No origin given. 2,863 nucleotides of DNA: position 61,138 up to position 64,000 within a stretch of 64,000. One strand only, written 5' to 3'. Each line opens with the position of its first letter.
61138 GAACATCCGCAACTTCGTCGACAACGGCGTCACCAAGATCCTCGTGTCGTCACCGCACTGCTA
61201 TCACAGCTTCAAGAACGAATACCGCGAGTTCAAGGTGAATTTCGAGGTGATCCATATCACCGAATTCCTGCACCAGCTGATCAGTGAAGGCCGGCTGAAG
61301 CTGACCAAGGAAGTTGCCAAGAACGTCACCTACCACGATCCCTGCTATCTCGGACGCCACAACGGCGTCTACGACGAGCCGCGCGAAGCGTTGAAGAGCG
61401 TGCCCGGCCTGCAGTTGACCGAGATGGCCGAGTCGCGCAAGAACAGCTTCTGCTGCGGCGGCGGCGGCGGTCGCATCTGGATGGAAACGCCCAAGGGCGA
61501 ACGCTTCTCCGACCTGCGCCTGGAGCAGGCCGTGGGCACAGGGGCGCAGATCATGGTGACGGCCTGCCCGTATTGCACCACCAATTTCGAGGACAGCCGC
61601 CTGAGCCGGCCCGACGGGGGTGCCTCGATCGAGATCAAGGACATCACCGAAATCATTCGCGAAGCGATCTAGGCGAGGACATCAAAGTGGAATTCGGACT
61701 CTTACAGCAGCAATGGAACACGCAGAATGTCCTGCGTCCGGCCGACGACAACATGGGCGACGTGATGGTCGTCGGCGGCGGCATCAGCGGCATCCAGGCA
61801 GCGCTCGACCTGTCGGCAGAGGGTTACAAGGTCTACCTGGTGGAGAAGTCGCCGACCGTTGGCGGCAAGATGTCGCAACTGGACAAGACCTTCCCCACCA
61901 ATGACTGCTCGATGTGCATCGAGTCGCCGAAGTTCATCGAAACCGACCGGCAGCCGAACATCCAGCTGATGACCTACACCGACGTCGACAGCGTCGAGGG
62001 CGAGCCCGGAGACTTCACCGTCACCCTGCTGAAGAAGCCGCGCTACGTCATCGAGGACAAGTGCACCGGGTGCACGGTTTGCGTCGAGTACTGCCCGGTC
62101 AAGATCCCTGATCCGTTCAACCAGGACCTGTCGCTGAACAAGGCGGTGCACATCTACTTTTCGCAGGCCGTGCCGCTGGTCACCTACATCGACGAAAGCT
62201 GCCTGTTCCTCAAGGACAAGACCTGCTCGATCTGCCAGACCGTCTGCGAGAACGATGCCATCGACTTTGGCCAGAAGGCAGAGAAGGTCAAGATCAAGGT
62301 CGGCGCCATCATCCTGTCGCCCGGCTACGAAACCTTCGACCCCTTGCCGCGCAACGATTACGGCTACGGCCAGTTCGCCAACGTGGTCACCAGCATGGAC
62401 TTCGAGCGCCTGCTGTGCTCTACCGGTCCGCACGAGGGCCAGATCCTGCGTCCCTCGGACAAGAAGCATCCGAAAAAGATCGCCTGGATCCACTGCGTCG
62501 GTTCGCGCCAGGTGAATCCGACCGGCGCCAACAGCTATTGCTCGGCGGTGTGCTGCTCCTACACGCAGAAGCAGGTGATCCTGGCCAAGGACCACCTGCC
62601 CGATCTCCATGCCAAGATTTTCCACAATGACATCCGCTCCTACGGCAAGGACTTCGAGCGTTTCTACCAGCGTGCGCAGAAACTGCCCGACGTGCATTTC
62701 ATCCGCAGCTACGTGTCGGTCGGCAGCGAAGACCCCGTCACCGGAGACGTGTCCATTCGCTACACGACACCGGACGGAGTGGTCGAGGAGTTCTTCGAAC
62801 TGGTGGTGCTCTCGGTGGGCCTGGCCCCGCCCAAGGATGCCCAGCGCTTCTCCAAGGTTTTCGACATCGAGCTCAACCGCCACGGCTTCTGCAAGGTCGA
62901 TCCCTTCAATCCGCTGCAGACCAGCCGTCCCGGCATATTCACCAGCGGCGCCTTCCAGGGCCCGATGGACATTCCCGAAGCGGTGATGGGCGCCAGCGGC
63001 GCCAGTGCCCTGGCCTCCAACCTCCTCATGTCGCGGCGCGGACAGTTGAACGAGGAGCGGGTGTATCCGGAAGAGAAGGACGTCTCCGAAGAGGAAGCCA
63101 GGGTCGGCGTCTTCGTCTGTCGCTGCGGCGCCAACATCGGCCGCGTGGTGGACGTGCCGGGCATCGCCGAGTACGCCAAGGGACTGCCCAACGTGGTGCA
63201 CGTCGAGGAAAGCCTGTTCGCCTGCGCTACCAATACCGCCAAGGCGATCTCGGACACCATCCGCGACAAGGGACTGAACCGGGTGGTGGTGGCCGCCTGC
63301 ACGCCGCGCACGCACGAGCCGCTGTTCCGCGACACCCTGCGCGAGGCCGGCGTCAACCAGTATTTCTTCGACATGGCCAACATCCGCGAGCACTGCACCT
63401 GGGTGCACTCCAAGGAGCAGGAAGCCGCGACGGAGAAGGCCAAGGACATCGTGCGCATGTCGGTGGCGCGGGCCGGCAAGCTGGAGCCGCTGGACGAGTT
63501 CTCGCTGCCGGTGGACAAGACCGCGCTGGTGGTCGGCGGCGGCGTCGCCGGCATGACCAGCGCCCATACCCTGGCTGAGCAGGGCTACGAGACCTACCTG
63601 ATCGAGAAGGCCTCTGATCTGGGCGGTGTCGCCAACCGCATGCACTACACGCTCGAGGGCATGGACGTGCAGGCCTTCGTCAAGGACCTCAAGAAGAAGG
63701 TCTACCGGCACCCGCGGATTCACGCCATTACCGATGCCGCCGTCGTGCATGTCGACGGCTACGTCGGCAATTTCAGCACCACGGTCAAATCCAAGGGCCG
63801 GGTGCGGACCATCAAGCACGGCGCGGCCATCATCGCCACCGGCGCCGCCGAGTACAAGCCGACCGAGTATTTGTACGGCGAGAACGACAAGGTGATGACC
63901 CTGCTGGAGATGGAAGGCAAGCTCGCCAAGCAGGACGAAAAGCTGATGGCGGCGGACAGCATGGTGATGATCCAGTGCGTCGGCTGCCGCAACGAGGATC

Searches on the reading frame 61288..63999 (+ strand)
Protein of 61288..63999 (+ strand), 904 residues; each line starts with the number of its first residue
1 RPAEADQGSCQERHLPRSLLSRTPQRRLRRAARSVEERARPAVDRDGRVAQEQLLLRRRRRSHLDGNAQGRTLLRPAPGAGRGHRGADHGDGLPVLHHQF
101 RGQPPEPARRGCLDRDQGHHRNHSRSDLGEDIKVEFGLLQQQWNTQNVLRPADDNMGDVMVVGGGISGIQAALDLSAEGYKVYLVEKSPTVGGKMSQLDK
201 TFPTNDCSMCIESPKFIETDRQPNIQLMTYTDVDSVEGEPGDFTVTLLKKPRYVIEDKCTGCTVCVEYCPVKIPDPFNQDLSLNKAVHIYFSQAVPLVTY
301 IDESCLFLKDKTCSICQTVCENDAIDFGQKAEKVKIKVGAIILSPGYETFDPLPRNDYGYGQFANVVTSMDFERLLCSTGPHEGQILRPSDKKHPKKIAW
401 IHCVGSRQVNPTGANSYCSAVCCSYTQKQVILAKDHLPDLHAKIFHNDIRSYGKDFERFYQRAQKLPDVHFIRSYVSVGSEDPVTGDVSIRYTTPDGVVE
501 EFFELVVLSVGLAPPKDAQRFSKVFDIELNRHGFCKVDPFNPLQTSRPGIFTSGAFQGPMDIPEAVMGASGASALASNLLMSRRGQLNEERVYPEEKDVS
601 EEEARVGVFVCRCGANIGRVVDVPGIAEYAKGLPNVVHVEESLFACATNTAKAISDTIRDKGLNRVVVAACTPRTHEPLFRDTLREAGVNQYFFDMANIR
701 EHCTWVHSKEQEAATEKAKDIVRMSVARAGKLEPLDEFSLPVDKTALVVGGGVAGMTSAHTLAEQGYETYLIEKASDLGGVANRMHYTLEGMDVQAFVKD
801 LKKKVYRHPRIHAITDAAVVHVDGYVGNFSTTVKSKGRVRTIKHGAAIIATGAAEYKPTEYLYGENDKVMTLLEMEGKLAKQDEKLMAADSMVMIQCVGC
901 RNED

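Call 19: search_protein_families(library=ncbifam, proteins=[window:61288-63999:+], max_evalue=1e-30)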
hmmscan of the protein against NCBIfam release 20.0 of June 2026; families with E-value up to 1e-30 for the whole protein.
window:61288-63999:+ (904 aa): 3 families
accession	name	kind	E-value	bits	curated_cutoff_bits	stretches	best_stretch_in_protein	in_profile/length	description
NF040770.1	hetero_SS_HdrA2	exception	4.1e-218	726.3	1100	2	157-589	140-567/777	CoB-CoM heterodisulfide reductase HdrA2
NF041778.1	hetero_SS_HdrA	equivalog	3.7e-158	527.7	1400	2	157-589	143-579/771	ferredoxin:CoB-CoM heterodisulfide reductase subunit HdrA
NF041891.1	hdrA_Methbact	equivalog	1.3e-140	470.1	1300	2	158-580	135-556/762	ferredoxin:CoB-CoM heterodisulfide reductase subunit HdrA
